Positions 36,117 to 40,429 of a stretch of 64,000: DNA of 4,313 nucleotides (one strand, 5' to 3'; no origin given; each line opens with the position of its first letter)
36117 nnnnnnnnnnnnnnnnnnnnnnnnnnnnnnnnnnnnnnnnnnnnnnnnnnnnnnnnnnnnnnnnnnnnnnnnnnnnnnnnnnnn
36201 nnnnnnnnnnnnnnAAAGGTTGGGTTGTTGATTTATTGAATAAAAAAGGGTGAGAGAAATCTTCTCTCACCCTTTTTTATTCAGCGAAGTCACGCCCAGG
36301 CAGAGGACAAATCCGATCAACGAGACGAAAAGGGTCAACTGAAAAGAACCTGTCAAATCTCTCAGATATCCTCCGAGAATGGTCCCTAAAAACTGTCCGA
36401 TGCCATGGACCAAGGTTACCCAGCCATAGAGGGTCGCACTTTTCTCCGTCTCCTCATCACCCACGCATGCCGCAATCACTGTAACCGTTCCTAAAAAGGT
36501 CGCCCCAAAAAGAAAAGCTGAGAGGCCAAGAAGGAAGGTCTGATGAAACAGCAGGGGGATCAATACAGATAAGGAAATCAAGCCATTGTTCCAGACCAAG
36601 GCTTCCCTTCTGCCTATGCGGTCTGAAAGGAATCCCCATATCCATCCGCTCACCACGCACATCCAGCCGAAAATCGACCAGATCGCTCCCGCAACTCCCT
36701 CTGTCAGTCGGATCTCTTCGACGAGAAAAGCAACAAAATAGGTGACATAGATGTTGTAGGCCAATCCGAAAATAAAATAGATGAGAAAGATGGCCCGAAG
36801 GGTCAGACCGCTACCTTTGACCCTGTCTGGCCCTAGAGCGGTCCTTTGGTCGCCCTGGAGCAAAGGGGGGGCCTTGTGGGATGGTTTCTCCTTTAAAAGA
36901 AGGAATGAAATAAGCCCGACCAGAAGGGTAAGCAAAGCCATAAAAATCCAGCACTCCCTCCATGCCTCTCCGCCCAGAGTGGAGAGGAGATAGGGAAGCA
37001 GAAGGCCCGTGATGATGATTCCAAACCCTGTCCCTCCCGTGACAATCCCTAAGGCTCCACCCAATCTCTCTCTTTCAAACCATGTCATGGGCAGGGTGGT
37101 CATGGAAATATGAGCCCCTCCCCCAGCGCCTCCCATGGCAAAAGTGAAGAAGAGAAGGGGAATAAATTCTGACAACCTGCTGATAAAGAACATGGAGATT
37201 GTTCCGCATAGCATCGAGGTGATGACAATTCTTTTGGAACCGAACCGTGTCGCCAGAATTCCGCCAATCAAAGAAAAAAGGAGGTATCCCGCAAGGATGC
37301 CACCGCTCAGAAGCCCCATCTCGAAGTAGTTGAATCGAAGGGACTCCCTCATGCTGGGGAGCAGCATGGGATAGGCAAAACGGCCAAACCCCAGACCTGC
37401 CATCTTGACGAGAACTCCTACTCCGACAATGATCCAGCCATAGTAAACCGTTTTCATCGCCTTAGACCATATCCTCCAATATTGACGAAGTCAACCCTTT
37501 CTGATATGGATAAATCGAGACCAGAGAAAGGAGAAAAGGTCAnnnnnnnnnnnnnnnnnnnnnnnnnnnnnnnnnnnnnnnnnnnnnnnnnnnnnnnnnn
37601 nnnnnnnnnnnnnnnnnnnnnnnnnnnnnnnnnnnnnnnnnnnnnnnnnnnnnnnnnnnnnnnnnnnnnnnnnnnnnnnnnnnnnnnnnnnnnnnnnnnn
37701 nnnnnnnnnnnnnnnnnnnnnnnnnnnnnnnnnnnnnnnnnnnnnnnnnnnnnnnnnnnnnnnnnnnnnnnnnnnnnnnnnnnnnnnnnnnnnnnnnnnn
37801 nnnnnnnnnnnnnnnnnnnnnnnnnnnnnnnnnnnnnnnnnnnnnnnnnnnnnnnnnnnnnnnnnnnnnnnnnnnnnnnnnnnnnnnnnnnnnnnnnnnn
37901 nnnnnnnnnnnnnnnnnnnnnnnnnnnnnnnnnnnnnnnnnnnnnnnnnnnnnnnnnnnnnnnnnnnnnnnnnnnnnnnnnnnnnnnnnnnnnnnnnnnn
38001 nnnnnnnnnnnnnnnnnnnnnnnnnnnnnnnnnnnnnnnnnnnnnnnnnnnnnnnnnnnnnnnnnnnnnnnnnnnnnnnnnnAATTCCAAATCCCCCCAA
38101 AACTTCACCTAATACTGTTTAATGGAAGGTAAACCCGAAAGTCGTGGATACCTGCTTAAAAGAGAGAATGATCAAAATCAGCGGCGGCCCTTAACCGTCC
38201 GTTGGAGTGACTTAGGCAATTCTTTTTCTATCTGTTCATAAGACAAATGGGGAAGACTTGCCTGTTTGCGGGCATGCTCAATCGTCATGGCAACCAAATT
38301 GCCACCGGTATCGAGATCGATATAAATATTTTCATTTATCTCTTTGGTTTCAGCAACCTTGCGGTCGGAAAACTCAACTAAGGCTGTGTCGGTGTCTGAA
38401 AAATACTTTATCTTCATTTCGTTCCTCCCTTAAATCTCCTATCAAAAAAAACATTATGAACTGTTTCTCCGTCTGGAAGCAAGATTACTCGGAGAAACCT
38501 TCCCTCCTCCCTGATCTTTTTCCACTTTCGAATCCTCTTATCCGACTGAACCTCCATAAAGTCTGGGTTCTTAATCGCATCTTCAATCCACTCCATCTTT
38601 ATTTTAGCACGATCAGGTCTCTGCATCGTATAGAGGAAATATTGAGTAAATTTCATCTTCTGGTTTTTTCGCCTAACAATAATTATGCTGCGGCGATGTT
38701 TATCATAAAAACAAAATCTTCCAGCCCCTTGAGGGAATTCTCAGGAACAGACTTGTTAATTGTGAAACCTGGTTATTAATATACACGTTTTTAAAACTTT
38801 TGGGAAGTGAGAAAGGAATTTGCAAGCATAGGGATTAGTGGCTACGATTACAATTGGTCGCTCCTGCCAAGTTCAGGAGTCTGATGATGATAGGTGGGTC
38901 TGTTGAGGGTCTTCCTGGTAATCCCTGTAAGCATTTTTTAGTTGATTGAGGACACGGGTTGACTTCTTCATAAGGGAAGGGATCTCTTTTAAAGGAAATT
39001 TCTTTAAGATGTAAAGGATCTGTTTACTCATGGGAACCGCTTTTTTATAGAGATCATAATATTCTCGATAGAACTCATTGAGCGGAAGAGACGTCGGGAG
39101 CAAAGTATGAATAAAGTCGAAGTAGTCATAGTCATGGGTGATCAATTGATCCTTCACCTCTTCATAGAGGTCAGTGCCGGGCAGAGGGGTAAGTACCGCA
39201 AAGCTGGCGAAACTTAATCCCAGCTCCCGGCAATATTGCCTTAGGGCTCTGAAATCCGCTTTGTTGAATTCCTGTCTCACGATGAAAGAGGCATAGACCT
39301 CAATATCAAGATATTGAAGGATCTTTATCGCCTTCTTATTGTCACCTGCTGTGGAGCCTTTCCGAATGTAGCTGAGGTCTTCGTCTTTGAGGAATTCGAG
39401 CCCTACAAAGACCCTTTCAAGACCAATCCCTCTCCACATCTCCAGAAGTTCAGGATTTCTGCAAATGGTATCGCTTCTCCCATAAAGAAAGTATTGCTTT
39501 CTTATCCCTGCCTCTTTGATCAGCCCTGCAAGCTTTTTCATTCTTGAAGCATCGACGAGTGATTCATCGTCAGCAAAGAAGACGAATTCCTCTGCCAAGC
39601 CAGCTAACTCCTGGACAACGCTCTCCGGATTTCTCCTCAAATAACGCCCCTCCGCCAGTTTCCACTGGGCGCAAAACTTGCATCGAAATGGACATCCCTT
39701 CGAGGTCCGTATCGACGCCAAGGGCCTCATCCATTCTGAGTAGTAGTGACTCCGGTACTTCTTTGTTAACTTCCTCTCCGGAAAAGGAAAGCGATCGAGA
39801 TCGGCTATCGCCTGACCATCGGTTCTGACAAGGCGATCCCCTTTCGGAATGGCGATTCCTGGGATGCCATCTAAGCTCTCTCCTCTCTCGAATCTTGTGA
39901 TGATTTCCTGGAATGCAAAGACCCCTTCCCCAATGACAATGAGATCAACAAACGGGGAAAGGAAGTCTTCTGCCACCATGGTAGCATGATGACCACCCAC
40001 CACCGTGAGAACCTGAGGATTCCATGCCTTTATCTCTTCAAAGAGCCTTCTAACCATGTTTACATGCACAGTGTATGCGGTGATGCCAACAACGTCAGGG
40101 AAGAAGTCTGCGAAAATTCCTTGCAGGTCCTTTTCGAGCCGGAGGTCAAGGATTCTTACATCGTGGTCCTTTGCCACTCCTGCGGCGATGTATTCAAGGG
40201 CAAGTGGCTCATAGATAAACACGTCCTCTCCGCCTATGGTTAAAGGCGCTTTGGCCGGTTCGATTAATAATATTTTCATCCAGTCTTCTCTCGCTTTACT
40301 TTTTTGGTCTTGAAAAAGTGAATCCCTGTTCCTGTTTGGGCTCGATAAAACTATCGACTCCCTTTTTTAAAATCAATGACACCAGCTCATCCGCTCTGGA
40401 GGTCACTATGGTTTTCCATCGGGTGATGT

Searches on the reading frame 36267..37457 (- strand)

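Call 41: search_protein_families(library=pfam, proteins=[window:36267-37457:-], max_evalue=0.00001)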
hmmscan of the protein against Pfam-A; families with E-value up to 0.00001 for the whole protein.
window:36267-37457:- (396 aa): 2 families
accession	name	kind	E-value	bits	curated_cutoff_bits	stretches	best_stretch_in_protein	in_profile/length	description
PF06779.20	MFS_4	-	1.6e-44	153.2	26.3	1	19-389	2-362/364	Uncharacterised MFS-type transporter YbfB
PF07690.21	MFS_1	-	1.6e-44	152.7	33.4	2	22-240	8-224/347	Major Facilitator Superfamily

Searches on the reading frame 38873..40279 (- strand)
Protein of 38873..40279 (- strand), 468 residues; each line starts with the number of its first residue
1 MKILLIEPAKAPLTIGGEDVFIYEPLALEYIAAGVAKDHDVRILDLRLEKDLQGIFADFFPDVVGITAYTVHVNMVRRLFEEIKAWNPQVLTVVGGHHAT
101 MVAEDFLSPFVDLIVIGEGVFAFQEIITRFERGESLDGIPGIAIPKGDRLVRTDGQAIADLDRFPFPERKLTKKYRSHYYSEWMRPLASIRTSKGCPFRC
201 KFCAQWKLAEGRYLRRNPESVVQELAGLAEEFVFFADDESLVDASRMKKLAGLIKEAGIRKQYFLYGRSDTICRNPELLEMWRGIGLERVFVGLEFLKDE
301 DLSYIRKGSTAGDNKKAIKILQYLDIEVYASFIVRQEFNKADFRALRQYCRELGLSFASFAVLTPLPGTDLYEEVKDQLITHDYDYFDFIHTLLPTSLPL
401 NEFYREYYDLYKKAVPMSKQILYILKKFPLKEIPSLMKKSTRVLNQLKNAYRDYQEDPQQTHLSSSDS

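Call 24: search_protein_families(library=pfam, proteins=[window:38873-40279:-], max_evalue=0.001)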
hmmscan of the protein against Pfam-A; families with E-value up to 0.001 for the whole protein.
window:38873-40279:- (468 aa): 2 families
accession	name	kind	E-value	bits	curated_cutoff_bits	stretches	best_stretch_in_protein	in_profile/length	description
PF02310.24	B12-binding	-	6.6e-20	71.6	32.1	1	19-126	8-120/121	B12 binding domain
PF04055.27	Radical_SAM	-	9.4e-14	52.4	29.5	1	191-344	2-160/166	Radical SAM superfamily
